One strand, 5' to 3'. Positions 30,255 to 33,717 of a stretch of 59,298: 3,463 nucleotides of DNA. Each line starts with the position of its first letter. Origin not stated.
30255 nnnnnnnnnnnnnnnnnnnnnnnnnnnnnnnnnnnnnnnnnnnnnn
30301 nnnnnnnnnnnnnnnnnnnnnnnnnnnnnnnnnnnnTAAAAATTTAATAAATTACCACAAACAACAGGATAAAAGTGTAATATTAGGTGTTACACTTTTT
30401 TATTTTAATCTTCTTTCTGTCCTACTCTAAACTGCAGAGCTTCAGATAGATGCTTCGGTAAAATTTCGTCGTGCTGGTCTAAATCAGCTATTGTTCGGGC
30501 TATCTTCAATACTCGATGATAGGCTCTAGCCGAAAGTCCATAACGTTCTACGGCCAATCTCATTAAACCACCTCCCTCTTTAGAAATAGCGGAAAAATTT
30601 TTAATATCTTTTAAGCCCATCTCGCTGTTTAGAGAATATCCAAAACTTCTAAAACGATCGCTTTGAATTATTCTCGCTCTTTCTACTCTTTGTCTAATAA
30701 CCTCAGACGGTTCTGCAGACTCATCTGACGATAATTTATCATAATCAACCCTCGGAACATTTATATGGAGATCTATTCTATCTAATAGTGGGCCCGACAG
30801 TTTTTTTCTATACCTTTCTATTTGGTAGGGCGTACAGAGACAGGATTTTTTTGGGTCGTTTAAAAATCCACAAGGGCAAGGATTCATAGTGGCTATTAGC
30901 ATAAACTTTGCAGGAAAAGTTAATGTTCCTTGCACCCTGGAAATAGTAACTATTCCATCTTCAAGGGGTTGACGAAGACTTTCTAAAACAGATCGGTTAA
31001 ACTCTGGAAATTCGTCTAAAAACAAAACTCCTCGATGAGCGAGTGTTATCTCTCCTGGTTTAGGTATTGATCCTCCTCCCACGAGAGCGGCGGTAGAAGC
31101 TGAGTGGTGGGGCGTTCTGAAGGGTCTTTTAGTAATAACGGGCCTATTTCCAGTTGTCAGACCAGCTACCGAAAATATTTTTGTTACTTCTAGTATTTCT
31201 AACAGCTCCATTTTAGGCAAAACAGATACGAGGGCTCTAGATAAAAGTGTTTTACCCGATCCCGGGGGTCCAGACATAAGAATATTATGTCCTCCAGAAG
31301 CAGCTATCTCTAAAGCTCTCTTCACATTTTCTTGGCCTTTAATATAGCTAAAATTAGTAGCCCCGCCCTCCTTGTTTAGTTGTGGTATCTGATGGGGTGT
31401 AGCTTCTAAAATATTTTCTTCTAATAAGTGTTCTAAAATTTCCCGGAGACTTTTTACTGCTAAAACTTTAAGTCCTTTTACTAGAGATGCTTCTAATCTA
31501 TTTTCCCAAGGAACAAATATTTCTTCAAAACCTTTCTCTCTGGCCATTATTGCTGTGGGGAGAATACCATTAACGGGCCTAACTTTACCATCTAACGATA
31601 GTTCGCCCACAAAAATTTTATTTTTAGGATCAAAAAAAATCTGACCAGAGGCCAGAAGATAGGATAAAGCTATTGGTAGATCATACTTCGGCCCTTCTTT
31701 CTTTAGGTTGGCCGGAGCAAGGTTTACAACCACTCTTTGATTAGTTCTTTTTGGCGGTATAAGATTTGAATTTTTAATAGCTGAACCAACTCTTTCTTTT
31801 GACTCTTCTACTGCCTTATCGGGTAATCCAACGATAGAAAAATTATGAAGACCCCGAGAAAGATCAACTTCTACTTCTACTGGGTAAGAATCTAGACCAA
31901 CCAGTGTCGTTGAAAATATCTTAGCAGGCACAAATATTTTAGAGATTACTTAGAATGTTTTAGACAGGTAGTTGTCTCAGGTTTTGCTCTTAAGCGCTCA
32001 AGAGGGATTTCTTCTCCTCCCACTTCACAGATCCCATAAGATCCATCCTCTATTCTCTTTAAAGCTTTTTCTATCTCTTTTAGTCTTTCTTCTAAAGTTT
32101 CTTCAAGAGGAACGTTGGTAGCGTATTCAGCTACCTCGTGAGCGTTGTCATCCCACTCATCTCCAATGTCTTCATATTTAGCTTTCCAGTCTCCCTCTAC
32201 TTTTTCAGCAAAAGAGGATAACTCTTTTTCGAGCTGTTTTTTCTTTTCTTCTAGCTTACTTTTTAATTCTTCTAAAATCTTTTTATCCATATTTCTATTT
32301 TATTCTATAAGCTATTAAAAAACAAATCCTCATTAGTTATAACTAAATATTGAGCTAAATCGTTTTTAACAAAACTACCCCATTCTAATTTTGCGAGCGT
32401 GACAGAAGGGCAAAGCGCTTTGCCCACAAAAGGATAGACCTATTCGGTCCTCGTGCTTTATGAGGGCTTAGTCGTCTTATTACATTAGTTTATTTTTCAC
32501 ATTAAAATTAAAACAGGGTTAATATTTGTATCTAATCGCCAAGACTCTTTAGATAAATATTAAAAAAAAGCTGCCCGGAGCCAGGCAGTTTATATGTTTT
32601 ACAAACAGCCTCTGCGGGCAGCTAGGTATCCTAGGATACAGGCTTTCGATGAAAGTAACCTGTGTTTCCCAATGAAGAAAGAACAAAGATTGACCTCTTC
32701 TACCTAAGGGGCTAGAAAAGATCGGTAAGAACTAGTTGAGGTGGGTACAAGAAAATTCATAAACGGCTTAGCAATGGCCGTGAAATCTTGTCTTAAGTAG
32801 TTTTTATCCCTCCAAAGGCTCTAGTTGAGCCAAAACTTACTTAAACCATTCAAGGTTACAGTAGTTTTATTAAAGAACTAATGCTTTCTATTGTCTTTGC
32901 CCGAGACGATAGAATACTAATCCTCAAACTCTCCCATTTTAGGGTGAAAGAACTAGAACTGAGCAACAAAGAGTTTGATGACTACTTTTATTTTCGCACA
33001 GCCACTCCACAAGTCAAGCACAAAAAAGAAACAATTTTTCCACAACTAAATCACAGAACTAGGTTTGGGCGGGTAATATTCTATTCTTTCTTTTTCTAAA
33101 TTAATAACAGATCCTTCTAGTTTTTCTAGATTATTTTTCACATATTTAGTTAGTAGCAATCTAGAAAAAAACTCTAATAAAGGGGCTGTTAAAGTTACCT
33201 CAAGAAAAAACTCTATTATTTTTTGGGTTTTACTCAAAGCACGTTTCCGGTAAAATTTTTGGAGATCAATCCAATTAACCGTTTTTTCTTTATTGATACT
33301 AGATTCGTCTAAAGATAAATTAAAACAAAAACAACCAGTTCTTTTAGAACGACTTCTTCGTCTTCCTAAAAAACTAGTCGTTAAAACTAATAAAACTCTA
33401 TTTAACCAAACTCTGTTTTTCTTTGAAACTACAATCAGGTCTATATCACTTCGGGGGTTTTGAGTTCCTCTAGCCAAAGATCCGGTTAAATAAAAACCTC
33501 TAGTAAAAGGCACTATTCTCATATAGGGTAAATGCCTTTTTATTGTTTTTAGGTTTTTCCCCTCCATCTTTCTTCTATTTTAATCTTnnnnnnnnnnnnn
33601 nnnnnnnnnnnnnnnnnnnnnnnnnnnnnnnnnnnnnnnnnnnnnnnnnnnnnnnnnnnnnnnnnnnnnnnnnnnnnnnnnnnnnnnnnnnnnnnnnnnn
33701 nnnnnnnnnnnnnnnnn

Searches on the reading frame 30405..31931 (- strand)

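Call 56: search_protein_families(library=pfam, proteins=[window:30405-31931:-], max_evalue=0.001)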
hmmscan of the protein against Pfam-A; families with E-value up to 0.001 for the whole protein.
window:30405-31931:- (508 aa): 9 families
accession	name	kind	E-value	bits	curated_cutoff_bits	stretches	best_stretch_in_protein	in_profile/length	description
PF01078.27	Mg_chelatase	-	1e-92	309.7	20.3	1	194-399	2-206/207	Magnesium chelatase, subunit ChlI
PF13541.12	ChlI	-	5.9e-42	142.8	27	1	20-144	1-121/121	Subunit ChlI of Mg-chelatase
PF13335.12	Mg_chelatase_C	-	1.3e-28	99.9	26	1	407-502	2-94/94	Magnesium chelatase, subunit ChlI C-terminal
PF07728.20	AAA_5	-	3e-10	40.7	22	1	216-353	1-125/139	AAA domain (dynein-related subfamily)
PF00493.29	MCM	-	3e-07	30.2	23.3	1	209-363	52-183/224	MCM P-loop domain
PF05362.19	Lon_C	-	1.6e-06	28.2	21.1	1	41-171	66-204/205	Lon protease (S16) C-terminal proteolytic domain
PF00158.32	Sigma54_activat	-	1.1e-05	25.7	20.2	0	290-350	84-142/168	Sigma-54 interaction domain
PF05496.18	RuvB_N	-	0.00018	21.8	27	0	198-234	10-53/159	Holliday junction DNA helicase RuvB P-loop domain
PF00004.35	AAA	-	0.00056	20.8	21.2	0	217-246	1-29/131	ATPase family associated with various cellular activities (AAA)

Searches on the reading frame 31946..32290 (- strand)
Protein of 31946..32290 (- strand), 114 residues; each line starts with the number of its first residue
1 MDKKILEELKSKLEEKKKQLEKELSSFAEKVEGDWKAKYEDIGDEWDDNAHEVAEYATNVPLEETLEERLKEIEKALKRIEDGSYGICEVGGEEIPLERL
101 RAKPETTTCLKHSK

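Call 56: search_protein_families(library=pfam, proteins=[window:31946-32290:-], max_evalue=0.001)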
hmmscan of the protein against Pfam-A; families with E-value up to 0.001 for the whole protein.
window:31946-32290:- (114 aa): 1 family
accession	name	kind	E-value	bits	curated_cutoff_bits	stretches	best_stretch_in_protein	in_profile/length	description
PF01258.23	zf-dskA_traR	-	1.1e-08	35.3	24.9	1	83-110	1-28/36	Prokaryotic dksA/traR C4-type zinc finger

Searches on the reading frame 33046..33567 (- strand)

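Call 56: search_protein_families(library=pfam, proteins=[window:33046-33567:-], max_evalue=0.001)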
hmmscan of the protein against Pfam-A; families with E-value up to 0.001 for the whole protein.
window:33046-33567:- (173 aa): 2 families
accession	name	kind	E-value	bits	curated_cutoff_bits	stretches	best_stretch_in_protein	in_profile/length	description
PF01909.29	NTP_transf_2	-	4e-08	34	21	1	24-70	16-47/93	Nucleotidyltransferase domain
PF18765.7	Polbeta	-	5.4e-06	26.9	26.9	1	25-61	16-52/93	Polymerase beta, Nucleotidyltransferase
